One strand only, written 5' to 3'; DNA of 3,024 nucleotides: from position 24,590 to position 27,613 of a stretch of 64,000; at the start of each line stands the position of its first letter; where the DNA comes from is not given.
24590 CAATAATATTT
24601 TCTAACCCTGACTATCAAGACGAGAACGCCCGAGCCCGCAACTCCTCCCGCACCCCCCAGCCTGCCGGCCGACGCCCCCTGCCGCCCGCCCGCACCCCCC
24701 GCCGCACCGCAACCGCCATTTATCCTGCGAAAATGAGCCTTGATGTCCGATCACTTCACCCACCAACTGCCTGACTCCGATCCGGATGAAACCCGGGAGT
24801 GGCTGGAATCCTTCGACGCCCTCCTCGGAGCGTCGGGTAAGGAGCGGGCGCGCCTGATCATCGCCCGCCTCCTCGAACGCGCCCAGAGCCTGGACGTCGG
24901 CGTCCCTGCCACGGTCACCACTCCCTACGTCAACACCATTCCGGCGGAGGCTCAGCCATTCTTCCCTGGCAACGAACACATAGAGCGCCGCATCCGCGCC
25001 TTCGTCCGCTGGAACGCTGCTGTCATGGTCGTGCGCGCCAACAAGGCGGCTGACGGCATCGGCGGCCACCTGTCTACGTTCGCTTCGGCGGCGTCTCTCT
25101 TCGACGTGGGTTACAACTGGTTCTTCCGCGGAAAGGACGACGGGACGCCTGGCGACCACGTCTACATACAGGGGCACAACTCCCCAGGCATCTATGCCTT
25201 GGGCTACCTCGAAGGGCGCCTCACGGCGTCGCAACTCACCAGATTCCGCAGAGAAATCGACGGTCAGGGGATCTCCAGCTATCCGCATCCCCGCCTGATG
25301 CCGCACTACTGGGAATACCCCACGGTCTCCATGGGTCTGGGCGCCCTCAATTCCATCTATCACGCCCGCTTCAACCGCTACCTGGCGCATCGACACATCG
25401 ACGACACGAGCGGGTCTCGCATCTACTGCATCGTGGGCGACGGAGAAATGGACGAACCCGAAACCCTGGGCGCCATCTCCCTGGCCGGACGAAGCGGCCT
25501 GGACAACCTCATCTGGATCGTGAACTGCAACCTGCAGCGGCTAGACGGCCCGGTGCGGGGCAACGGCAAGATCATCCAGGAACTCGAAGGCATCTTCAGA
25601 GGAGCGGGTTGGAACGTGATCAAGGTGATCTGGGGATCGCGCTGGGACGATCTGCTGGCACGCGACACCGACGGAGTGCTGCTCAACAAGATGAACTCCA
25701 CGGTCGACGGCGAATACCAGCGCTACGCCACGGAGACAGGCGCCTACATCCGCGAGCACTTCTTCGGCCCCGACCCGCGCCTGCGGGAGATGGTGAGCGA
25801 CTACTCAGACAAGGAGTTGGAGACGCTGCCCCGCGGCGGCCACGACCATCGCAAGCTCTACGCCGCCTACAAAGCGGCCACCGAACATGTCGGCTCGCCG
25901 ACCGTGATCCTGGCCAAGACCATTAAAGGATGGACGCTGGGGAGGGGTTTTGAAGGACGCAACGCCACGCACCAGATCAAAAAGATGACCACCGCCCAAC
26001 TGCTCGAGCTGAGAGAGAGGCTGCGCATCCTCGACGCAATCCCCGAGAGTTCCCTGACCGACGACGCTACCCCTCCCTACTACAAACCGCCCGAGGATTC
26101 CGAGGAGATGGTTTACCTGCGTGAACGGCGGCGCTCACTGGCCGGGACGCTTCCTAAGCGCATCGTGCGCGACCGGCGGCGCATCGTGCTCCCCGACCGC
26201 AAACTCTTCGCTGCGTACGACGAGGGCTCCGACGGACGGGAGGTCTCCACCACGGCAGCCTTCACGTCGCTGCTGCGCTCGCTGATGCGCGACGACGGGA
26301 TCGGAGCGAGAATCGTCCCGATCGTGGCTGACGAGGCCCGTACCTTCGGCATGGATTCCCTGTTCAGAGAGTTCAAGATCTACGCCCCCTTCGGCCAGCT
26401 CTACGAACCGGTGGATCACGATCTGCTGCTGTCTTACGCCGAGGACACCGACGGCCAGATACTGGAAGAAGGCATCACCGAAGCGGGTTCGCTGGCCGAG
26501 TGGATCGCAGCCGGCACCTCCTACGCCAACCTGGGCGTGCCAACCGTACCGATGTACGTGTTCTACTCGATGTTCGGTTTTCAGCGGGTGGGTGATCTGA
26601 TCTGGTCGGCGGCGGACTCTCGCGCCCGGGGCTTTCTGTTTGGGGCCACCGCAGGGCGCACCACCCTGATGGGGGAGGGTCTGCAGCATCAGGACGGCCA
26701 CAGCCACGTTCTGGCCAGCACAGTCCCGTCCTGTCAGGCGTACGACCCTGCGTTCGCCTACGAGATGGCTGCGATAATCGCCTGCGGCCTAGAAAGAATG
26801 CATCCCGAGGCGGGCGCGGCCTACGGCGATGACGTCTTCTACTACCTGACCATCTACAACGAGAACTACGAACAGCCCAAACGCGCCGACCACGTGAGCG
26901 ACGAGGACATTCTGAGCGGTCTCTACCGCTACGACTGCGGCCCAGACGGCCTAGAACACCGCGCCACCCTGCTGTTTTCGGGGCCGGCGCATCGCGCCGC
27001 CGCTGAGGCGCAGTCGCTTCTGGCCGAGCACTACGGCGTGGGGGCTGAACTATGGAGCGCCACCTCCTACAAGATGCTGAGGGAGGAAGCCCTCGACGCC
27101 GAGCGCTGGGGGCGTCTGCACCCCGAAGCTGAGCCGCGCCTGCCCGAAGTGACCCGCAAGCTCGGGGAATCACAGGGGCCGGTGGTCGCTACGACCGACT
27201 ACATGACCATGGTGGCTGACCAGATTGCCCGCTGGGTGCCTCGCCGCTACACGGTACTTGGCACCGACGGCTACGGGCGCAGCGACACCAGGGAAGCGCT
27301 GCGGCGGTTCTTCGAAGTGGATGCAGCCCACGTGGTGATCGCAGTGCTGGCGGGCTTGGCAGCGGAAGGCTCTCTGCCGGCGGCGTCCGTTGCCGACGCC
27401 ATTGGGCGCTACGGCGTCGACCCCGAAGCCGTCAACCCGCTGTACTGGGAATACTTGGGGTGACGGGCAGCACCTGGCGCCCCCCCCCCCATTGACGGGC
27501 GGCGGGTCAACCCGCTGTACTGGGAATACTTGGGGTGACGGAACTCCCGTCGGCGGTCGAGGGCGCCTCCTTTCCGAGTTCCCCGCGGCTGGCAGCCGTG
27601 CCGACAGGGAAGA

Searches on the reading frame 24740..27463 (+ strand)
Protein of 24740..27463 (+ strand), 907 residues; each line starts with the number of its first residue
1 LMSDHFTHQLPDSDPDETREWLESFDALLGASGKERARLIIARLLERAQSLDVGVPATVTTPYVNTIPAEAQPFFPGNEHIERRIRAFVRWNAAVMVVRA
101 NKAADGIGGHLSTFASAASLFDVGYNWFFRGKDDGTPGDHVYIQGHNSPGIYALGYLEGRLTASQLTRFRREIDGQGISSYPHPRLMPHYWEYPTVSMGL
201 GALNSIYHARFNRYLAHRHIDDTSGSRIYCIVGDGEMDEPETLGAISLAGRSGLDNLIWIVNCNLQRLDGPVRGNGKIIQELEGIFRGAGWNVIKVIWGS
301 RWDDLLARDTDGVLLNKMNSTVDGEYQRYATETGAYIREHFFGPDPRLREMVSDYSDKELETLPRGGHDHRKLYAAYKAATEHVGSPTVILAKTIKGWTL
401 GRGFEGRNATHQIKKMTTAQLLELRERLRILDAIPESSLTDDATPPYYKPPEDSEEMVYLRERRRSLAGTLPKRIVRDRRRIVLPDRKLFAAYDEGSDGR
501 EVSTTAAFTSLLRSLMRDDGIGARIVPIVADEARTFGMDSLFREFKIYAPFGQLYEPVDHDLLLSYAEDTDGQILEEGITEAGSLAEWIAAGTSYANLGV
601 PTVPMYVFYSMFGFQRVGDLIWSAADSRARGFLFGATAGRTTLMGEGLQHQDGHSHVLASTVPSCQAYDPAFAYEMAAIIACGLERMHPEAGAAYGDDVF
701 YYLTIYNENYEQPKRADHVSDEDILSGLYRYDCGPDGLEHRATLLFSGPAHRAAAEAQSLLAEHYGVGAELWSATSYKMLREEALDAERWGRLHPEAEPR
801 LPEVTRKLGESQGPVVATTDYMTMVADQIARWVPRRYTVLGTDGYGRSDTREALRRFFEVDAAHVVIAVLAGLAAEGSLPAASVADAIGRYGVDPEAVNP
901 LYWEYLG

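Call 64: list_cluster_members(proteins=[window:24740-27463:+, window:18949-20205:-, window:17036-17533:-, window:15939-17012:-, P0002, P0138])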
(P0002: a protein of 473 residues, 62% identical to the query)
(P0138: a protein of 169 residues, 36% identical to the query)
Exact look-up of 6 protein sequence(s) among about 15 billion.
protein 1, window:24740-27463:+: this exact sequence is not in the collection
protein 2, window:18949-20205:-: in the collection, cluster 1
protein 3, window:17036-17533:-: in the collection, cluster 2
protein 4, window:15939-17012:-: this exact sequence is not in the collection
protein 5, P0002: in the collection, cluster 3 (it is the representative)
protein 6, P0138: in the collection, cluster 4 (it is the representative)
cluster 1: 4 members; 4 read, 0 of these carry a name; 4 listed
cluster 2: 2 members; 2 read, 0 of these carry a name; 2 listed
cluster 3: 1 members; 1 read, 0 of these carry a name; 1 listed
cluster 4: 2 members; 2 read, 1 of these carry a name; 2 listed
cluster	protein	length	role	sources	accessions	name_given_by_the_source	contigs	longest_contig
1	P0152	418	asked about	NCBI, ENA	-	-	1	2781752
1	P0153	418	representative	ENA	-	-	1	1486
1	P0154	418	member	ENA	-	-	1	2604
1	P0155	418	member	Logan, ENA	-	-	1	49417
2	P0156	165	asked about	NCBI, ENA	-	-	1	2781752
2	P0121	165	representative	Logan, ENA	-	-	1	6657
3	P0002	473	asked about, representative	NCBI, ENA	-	-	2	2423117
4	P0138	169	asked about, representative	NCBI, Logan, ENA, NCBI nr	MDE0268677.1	MAG: hypothetical protein OXI96_06535 [Acidimicrobiaceae bacterium] | hypothetical protein [Acidimicrobiaceae bacterium]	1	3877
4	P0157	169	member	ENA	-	-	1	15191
